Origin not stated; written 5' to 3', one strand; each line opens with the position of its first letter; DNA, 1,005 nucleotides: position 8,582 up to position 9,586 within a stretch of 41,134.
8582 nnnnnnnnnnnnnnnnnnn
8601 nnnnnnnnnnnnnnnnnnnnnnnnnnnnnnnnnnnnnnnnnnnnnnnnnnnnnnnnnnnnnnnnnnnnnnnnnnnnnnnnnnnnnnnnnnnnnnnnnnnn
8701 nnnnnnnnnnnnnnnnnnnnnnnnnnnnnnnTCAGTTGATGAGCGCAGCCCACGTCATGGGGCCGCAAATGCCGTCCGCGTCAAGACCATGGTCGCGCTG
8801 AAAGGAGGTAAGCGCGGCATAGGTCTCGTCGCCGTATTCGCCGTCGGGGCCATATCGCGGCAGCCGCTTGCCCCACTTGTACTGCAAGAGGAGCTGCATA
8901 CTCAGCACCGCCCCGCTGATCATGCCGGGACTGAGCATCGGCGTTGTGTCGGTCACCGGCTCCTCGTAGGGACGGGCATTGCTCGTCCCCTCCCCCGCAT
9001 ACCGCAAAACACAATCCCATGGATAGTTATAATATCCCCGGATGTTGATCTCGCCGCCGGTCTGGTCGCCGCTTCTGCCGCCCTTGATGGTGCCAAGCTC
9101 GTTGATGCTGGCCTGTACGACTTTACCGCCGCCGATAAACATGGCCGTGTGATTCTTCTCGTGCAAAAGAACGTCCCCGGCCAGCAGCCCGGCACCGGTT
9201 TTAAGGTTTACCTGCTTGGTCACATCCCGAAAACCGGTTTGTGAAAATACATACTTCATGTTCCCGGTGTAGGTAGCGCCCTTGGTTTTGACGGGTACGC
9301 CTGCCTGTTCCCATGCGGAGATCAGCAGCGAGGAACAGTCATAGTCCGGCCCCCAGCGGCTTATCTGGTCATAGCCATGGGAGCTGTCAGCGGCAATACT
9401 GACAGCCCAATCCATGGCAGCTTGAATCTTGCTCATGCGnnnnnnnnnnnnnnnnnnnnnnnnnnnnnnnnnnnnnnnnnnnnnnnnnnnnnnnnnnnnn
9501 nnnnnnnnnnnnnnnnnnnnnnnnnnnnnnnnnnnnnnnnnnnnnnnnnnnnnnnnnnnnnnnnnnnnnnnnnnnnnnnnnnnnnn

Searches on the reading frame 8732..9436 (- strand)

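Call 7: search_protein_families(library=pfam, proteins=[window:8732-9436:-], max_evalue=0.01)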
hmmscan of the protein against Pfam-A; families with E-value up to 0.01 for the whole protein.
window:8732-9436:- (234 aa): 4 families
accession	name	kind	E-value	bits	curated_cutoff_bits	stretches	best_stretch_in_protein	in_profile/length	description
PF25309.1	ELLD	-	1.4e-25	90.7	27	2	106-149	1-44/175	Endolysin-like domain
PF01471.23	PG_binding_1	-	1.2e-11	45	23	1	196-232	21-57/57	Putative peptidoglycan binding domain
PF00877.26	NLPC_P60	-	0.00011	22.6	23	1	28-113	6-85/105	NlpC/P60 family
PF05382.19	Amidase_5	-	0.0059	17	21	1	21-110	17-107/142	Bacteriophage peptidoglycan hydrolase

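Call 8: search_protein_families(library=phrogs, proteins=[window:8732-9436:-], max_evalue=0.001)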
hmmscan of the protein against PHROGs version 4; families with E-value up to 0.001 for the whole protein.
window:8732-9436:- (234 aa): 9 families
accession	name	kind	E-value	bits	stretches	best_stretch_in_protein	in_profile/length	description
phrog_14030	-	unknown function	4.7e-38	132.1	1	7-154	55-226/273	-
phrog_32635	-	unknown function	1.5e-24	87.8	1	31-145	50-160/318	-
phrog_1493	-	lysis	8.4e-16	59.1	1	4-232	122-305/394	endolysin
phrog_2649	-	lysis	2.3e-12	48.3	1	161-232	168-235/261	endolysin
phrog_31947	-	unknown function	4.7e-12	47.1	1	32-175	46-192/306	-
phrog_17214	-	lysis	3.3e-08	34.5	1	170-232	247-312/322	endolysin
phrog_1224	-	head and packaging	5.5e-08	33.5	1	173-233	9-65/438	endolysin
phrog_16428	-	lysis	9.5e-06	25.5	1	197-232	483-518/520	endolysin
phrog_1512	-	lysis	8.5e-05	23.7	1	164-232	173-242/314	endolysin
